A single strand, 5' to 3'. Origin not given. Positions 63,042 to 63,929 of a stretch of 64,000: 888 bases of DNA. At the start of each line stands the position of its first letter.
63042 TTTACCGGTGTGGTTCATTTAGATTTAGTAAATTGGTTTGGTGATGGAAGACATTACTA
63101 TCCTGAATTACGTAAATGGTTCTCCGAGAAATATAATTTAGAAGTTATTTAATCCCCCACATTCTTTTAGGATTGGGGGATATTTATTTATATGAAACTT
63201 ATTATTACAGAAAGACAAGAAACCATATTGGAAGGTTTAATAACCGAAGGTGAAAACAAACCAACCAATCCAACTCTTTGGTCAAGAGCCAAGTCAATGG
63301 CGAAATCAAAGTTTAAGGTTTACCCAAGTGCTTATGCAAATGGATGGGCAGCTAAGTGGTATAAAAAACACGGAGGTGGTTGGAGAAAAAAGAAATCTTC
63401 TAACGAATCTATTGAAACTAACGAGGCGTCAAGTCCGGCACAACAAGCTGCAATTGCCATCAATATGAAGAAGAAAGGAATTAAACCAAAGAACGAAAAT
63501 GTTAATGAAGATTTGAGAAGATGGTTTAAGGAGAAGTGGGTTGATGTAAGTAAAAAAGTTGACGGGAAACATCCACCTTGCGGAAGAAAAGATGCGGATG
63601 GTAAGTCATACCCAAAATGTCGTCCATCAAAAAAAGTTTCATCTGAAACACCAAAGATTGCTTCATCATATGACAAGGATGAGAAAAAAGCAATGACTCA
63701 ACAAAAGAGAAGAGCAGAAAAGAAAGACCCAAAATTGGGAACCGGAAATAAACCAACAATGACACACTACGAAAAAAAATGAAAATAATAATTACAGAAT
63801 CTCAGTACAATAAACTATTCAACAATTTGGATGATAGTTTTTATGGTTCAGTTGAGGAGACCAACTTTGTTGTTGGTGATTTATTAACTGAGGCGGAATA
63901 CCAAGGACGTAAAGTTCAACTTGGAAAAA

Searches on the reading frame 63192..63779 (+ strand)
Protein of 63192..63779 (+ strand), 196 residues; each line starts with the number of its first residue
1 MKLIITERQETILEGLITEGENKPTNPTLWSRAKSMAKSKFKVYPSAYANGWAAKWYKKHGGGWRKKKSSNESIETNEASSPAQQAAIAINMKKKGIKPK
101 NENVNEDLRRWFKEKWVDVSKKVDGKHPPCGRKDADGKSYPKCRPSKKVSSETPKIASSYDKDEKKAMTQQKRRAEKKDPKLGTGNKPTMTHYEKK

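Call 50: search_protein_families(library=pfam, proteins=[window:63192-63779:+], max_evalue=0.001)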
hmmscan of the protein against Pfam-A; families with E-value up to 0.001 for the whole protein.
window:63192-63779:+ (196 aa): 1 family
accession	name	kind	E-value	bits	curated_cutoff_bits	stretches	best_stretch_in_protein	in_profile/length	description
PF19197.5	DUF5872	-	1.6e-17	64.6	27.5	2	92-178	37-115/116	Family of unknown function (DUF5872)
